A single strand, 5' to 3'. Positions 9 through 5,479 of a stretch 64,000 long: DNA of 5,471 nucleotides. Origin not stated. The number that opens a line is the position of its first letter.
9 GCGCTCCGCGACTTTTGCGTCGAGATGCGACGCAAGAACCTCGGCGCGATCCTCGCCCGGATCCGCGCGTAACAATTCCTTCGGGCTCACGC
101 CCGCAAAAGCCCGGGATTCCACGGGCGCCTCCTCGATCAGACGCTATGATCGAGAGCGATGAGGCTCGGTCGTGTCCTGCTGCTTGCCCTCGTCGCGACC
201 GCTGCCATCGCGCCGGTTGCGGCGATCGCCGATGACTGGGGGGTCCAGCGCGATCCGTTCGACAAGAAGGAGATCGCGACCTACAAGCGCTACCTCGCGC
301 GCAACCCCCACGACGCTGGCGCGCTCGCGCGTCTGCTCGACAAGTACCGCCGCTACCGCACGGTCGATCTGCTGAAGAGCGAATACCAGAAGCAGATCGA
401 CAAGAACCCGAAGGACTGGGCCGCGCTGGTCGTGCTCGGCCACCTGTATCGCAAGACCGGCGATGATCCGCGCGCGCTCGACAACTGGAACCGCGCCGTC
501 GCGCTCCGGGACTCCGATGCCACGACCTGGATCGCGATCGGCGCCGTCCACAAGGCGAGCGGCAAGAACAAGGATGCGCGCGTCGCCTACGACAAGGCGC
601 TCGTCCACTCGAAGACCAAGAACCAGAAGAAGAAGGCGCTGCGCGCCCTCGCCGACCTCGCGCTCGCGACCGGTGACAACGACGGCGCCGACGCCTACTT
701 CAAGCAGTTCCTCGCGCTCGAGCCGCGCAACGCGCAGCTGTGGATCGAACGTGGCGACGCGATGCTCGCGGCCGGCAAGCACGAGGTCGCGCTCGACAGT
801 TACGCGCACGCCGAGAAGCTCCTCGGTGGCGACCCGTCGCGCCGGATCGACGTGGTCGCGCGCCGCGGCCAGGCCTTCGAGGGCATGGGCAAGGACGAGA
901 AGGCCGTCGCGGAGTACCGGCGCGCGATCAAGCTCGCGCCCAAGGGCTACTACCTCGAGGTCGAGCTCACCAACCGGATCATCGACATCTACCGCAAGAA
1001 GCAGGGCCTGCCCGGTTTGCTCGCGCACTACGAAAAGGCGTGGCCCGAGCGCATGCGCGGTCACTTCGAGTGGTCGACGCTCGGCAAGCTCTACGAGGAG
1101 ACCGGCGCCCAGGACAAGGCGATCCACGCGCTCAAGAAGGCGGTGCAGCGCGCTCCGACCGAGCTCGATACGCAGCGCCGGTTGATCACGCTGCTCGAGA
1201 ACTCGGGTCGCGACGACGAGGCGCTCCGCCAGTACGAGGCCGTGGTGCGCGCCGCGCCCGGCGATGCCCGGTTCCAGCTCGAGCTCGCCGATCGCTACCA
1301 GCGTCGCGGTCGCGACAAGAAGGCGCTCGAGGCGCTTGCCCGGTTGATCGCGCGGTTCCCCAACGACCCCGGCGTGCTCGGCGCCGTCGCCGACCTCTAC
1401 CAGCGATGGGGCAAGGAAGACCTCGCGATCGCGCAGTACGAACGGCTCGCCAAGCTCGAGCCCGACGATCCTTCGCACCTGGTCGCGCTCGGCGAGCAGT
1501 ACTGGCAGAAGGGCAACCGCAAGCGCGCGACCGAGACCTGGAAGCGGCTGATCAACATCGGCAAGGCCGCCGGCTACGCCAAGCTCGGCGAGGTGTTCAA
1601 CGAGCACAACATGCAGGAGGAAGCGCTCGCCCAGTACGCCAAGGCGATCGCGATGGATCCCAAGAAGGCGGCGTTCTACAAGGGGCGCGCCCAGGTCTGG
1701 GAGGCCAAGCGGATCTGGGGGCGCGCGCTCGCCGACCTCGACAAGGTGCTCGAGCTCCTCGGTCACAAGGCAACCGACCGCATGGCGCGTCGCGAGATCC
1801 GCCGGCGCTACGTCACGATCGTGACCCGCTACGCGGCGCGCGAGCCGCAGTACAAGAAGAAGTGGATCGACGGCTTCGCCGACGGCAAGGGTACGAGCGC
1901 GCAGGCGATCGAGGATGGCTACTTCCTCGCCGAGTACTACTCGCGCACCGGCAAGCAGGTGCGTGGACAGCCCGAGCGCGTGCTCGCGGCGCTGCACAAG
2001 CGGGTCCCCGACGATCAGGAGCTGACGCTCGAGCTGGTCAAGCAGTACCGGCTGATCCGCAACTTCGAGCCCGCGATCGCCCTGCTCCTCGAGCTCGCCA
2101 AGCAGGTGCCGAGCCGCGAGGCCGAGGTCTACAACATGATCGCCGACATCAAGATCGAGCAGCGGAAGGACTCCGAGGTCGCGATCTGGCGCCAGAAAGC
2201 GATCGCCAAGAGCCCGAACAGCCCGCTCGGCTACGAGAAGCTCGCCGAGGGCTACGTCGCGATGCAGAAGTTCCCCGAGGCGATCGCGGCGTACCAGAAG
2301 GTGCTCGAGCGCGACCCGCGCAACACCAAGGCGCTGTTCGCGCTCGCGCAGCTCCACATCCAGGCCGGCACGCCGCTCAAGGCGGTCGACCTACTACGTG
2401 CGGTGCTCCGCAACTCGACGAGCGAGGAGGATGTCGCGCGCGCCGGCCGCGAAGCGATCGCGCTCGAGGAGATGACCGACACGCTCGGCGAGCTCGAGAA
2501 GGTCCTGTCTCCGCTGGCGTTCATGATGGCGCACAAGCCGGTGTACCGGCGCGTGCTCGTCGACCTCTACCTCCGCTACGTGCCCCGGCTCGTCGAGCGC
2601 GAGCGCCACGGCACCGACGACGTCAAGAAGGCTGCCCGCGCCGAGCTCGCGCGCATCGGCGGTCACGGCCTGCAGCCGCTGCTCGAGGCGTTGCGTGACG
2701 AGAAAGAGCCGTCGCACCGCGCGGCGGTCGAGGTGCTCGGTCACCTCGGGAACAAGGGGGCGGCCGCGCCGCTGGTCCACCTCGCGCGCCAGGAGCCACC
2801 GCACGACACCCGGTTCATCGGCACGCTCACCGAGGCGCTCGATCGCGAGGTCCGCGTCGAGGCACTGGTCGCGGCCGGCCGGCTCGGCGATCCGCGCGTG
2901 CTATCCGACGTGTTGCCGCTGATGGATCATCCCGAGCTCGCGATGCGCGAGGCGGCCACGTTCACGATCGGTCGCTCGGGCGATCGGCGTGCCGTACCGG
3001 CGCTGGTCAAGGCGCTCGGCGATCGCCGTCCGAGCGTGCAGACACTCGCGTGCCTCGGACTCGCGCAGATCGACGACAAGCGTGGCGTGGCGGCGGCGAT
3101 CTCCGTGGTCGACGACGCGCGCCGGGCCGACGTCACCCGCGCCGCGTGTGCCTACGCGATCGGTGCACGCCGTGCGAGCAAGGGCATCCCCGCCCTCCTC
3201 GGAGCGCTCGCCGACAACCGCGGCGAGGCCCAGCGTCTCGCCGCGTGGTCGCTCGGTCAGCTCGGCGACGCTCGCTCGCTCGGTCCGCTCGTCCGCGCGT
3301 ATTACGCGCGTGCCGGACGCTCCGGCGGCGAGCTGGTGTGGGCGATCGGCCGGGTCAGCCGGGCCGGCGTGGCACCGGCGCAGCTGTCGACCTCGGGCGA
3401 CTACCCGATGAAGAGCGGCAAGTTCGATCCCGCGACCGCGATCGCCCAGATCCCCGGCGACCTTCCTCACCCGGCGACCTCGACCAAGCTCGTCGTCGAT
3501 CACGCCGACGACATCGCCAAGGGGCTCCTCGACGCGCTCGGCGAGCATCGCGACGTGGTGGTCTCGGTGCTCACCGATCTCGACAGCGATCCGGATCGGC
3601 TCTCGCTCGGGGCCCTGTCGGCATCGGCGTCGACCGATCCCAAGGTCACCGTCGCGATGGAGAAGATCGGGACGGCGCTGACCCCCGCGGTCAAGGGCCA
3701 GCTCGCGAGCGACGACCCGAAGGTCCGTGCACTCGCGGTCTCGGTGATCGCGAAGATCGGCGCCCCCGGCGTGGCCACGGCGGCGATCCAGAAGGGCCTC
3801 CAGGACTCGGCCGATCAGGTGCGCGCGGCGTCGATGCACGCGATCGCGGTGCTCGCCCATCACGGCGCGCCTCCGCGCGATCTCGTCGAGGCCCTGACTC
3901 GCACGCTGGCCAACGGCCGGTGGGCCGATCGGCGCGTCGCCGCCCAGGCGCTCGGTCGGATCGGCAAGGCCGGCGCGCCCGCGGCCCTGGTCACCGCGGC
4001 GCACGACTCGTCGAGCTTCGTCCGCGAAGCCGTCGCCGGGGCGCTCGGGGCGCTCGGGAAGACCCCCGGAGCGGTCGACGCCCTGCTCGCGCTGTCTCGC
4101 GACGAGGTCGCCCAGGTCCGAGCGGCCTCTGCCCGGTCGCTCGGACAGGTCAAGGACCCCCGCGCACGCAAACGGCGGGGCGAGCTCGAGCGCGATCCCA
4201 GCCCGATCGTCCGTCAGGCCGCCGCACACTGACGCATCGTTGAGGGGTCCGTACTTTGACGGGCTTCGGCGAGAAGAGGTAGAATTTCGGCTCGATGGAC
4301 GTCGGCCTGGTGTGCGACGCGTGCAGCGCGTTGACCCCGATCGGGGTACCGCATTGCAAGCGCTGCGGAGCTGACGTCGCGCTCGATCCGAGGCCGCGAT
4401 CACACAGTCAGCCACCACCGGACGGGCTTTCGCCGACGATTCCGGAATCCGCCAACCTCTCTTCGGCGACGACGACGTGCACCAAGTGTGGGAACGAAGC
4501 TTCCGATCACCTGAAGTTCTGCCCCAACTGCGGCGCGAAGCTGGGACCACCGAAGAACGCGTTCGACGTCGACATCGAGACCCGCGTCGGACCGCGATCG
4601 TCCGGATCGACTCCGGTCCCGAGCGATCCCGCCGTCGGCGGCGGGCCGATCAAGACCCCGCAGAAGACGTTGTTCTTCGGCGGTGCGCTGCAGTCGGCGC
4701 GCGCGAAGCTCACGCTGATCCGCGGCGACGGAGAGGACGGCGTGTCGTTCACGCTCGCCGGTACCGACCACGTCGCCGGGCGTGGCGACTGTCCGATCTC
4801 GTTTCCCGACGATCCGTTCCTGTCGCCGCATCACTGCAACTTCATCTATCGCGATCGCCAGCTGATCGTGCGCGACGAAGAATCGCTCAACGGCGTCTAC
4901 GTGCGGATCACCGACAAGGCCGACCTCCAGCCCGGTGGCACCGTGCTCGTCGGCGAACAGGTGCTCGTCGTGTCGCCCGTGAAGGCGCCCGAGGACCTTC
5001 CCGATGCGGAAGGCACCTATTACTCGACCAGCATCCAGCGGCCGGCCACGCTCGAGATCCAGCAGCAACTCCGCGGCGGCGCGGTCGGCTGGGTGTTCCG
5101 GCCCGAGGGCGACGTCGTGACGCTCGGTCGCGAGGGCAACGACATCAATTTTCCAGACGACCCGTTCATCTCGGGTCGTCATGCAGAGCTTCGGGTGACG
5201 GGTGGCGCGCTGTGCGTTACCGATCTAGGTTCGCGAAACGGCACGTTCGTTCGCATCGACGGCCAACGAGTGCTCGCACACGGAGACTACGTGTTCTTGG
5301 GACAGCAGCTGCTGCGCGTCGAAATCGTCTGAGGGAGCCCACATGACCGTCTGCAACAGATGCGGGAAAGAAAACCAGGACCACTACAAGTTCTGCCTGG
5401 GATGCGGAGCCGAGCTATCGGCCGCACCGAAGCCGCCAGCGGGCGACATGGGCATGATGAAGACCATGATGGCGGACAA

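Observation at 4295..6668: Tandem zinc-ribbon/double-FHA paralogs, one carrying in-frame microsatellites (15-bp x4.4 and GGTCCG-type hexamers)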

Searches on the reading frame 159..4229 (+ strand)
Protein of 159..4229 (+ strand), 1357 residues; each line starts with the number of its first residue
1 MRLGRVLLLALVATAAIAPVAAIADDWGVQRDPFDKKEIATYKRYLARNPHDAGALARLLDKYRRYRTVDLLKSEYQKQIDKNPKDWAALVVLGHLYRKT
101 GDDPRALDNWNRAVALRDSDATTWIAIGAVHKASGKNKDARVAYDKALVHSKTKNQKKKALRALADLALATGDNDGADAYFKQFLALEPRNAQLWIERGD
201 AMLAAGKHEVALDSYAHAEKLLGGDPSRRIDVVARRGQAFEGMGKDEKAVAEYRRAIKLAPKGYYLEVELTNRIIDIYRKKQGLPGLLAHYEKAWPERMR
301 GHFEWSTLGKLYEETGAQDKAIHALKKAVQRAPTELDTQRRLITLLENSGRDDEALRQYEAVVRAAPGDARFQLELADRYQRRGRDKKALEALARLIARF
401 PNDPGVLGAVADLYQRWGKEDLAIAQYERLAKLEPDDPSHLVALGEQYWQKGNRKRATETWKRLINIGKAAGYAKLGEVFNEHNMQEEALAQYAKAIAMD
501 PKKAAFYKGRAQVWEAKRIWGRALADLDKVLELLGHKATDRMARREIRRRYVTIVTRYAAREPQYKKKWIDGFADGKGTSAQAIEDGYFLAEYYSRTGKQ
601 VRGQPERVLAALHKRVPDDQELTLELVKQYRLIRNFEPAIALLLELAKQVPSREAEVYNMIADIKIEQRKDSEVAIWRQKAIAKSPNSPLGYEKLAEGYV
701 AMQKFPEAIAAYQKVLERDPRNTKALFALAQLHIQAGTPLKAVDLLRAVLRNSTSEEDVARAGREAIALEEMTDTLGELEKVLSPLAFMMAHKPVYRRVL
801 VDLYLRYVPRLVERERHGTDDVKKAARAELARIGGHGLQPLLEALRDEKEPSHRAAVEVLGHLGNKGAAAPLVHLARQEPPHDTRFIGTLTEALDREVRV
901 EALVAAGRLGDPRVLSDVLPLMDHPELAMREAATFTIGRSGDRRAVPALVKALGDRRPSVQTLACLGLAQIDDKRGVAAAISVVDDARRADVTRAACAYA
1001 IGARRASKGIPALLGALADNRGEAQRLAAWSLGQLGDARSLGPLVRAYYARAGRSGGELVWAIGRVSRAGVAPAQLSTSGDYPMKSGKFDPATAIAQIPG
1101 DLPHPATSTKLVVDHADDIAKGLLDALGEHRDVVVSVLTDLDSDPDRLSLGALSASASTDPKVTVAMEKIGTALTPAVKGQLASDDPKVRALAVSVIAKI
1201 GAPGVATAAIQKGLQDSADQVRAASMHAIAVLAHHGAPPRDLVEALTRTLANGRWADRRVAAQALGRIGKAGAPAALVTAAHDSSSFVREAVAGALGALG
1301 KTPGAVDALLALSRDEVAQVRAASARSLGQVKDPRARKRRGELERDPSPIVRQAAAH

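Call 4: search_protein_families(library=pfam, proteins=[window:159-4229:+], max_evalue=0.01)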
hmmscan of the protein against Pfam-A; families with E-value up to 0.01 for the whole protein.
window:159-4229:+ (1357 aa): 27 families (the best 25 are shown)
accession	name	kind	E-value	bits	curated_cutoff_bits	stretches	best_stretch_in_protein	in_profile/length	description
PF13646.12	HEAT_2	-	1.2e-38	131.7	27.7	7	1245-1324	3-83/88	HEAT repeats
PF07719.23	TPR_2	-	3.3e-38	127.1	27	3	691-722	3-34/34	Tetratricopeptide repeat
PF13428.12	TPR_14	-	1.1e-35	118.9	23.5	4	371-412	2-43/44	Tetratricopeptide repeat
PF13414.12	TPR_11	-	1.2e-29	102.2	26.8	4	699-736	4-41/42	TPR repeat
PF14559.12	TPR_19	-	3.4e-24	85.4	25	3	700-759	2-61/68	Tetratricopeptide repeat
PF00515.34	TPR_1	-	1.2e-23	82.4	27.8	1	695-722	7-34/34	Tetratricopeptide repeat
PF13181.12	TPR_8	-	1.9e-23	81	25.7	1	234-262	5-33/34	Tetratricopeptide repeat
PF13432.12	TPR_16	-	1e-22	80.6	32.7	3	695-754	3-62/65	Tetratricopeptide repeat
PF13424.12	TPR_12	-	3.1e-21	75.8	30.1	2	121-186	3-73/77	Tetratricopeptide repeat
PF13431.12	TPR_17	-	3.7e-20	70.9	24.4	1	711-742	1-32/34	Tetratricopeptide repeat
PF13429.12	TPR_15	-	3.4e-18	66.5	26.2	2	304-424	148-268/280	Tetratricopeptide repeat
PF02985.28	HEAT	-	4.7e-18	64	23.5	0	1277-1301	5-29/31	HEAT repeat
PF23914.1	TPR_CcmH_CycH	-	6.8e-17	62.2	42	2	304-403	52-154/158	Cytochrome c-type biogenesis protein H TPR domain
PF13174.12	TPR_6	-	1.6e-14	53.9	26.3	0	379-402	9-32/33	Tetratricopeptide repeat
PF14561.12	TPR_20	-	2.1e-12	47.6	25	2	352-402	4-54/90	Tetratricopeptide repeat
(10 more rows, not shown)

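Call 36: search_protein_families(library=ncbifam, proteins=[window:159-4229:+], max_evalue=0.00001)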
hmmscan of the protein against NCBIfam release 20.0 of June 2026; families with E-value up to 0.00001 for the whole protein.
window:159-4229:+ (1357 aa): 28 families (the best 25 are shown)
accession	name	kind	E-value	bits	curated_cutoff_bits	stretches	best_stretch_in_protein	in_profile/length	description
TIGR02917.1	PEP_TPR_lipo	equivalog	2.2e-44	151.6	312.2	3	605-754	552-700/899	XrtA/PEP-CTERM system TPR-repeat protein PrsT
NF040959.1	MamA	equivalog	2.4e-31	108.8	200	3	308-467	43-202/204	magnetosome protein MamA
TIGR02552.1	LcrH_SycD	equivalog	2.6e-25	88.7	104.8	0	410-473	58-122/136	SycD/LcrH family type III secretion system chaperone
TIGR02521.1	type_IV_pilW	equivalog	2.2e-23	83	154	1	73-205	51-182/234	type IV pilus biogenesis/stability protein PilW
NF033920.0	C39_PA2778_fam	equivalog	6.3e-23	81.5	150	0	72-148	175-251/255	PA2778 family cysteine peptidase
NF033758.1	gliding_GltE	equivalog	2.1e-21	76.4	225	2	39-221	140-319/411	adventurous gliding motility TPR repeat lipoprotein GltE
NF045915.1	PhycobilmeDegNblB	equivalog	2.3e-15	56.7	300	1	1179-1355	38-212/214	phycobilisome degradation protein NblB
NF047371.1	FlcA_CTERM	equivalog_domain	1.6e-13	50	300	0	274-432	405-535/646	periplasmic flagellar collar protein FlcA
NF052415.1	T3SS_chap_SctY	equivalog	1.8e-13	50.9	70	0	154-258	2-105/106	type III secretion apparatus assembly chaperone SctY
NF002725.1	PRK02603.1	equivalog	5.6e-13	49.3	143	0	197-262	40-104/173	photosystem I assembly protein Ycf3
NF033762.1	social_mot_Tgl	equivalog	2.9e-12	46.5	225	0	245-370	81-204/252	social motility TPR repeat lipoprotein Tgl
TIGR03939.1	PGA_TPR_OMP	equivalog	4.3e-12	45.1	366.65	1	636-785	35-180/800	poly-beta-1,6 N-acetyl-D-glucosamine export porin PgaA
NF008520.0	PRK11447.1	equivalog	1.5e-11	42.9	858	1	74-399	290-632/1157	cellulose synthase complex outer membrane protein BcsC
NF058502.1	phyc_lyase_CpcE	equivalog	2.6e-11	43.5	330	1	1251-1323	52-123/260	C-phycocyanin alpha-cysteine-84 phycocyanobilin lyase subunit CpcE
TIGR02795.1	tol_pal_ybgF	equivalog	6.5e-10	39.6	90.1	0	694-752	44-105/119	tol-pal system protein YbgF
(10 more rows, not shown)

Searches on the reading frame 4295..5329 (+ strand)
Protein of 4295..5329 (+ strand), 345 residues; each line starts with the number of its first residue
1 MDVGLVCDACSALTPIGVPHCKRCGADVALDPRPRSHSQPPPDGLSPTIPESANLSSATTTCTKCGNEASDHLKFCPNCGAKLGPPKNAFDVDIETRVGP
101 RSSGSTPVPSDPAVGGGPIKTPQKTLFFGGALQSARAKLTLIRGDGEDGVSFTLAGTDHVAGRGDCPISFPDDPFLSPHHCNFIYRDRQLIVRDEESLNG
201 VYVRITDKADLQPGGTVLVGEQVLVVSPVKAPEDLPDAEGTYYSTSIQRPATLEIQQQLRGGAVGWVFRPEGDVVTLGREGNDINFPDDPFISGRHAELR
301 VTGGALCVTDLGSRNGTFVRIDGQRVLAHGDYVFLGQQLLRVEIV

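Call 4: search_protein_families(library=pfam, proteins=[window:4295-5329:+], max_evalue=0.01)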
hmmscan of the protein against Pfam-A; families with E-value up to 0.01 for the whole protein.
window:4295-5329:+ (345 aa): 9 families
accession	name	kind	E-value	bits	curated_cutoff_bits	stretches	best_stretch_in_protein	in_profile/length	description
PF00498.31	FHA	-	5.4e-24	84.8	20.7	2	275-335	1-66/67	FHA domain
PF16697.10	Yop-YscD_cpl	-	1.6e-09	38.3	33.2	1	259-341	3-89/94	Inner membrane component of T3SS, cytoplasmic domain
PF12773.13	DZR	-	3e-07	30.9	27.3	1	7-80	1-45/45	Double zinc ribbon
PF17032.10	Zn_ribbon_15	-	2.5e-06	28.6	28.9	1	58-80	51-73/73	zinc-ribbon family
PF13240.11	Zn_Ribbon_1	-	4.3e-06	26.8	25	1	62-83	2-23/23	zinc-ribbon domain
PF18912.6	DZR_2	-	6.5e-06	26.3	27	1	5-28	22-46/56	Double zinc ribbon domain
PF13248.11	Zn_ribbon_3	-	2.4e-05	24.1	27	1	59-83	2-26/26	zinc-ribbon domain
PF24460.1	DUF7575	-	0.00053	19.7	28.5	1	58-83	2-27/28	Domain of unknown function (DUF7575)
PF07191.17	Zn_ribbon_6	-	0.0089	16.4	25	0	57-83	14-39/67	Double zinc ribbon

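Call 5: search_protein_families(library=ncbifam, proteins=[window:4295-5329:+], max_evalue=0.01)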
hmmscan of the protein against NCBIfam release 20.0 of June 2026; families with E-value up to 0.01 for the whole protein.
window:4295-5329:+ (345 aa): 5 families
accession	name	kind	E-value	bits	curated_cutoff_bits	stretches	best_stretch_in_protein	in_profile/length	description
NF049868.1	FhaB_Rv0019c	equivalog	6.4e-19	68.5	125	2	265-340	78-156/158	FHA domain-containing protein FhaB/FipA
NF041660.2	oxygluDhInhib_OdhI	equivalog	7.6e-16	58.2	200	2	260-337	43-122/130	oxoglutarate dehydrogenase inhibitor Odhl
TIGR03354.1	VI_FHA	hypoth_equivalog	8.9e-10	38.9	120.25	1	261-344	14-103/420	type VI secretion system-associated FHA domain protein TagH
NF052573.1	HisKinEspAMyxo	equivalog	1.4e-05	23.4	1400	1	255-320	28-94/755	serine histidine kinase EspA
NF033760.1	gliding_GltG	equivalog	0.00038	19.1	650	1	271-343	22-97/650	adventurous gliding motility protein GltG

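Call 11: find_related_loci(query=window:4295-5329:+, collection=genome_contigs, flank=10000)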
Query window:4295-5329:+ (345 aa) in genome_contigs; peptide patterns used: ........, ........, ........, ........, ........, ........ (x = any residue, [..] = any of these).
225 stretches matched a pattern; 182 encode a relative of the query (tblastn E <= 1e-3); the best 80 are kept; 80 distinct loci.
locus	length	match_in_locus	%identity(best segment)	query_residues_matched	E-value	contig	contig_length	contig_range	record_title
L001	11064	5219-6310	72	1-345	1e-158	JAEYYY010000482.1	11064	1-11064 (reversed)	MAG: Proteobacteria bacterium isolate OH_CBlB_71 k127_3059168, whole genome shotgun sequence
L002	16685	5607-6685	72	1-345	3e-156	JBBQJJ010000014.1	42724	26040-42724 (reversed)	MAG: Haliangiales bacterium isolate Co_metawrap_728 Cmw_728_k141_9616789_length_42724_cov_11.9869, whole genome shotgun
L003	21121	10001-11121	71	1-345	9e-155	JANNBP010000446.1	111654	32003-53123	MAG: Deltaproteobacteria bacterium isolate OTE_78_metabat_316 OTE_78_k141_1888807, whole genome shotgun sequence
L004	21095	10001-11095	67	1-345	3e-148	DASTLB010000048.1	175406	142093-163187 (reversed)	MAG TPA_asm: Kofleriaceae bacterium isolate SMAG_U2472 k141_167291, whole genome shotgun sequence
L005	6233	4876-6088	65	1-345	9e-148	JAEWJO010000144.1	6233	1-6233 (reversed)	MAG: Proteobacteria bacterium isolate OH_PBrB_153 k127_1059078, whole genome shotgun sequence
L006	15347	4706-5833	66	1-345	3e-147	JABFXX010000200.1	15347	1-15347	MAG: Kofleriaceae bacterium isolate Bin8.14 NODE_1712_length_15347_cov_5.729817, whole genome shotgun sequence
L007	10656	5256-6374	67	1-345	6e-147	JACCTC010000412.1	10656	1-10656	MAG: Deltaproteobacteria bacterium isolate MGR_bin64 SD2897-2912_k127_840411, whole genome shotgun sequence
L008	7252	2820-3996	65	1-345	2e-146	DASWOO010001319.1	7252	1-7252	MAG TPA_asm: Kofleriaceae bacterium isolate SMAG_U3443 k141_84574, whole genome shotgun sequence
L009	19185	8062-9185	68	1-345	7e-146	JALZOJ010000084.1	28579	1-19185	MAG: Myxococcota bacterium isolate MSU bin108 SD1459_NODE_198_length_28579_cov_14.995501, whole genome shotgun sequence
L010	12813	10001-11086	66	1-345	1e-145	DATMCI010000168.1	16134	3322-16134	MAG TPA_asm: Kofleriaceae bacterium isolate SMAG_U13378 k141_572682, whole genome shotgun sequence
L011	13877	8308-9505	66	1-345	7e-146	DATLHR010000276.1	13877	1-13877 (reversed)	MAG TPA_asm: Kofleriaceae bacterium isolate SMAG_U13645 k141_2996484, whole genome shotgun sequence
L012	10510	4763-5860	67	1-345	7e-146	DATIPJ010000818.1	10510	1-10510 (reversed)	MAG TPA_asm: Kofleriaceae bacterium isolate SMAG_U15847 k141_1381907, whole genome shotgun sequence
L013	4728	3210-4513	64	1-345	3e-147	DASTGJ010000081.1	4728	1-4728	MAG TPA_asm: Kofleriaceae bacterium isolate SMAG_U27 k141_127531, whole genome shotgun sequence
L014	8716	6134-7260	66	1-345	7e-144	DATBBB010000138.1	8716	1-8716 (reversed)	MAG TPA_asm: Kofleriaceae bacterium isolate SMAG_U5747 k141_3739647, whole genome shotgun sequence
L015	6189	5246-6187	70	1-327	2e-144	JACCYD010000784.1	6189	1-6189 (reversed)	MAG: Deltaproteobacteria bacterium isolate MGR_bin195 SD2897-2912_k127_5317069, whole genome shotgun sequence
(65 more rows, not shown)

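Call 74: search_protein_families(library=padloc, proteins=[window:4295-5329:+], max_evalue=0.001)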
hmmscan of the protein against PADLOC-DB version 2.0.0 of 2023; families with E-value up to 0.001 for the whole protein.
window:4295-5329:+ (345 aa): 0 families
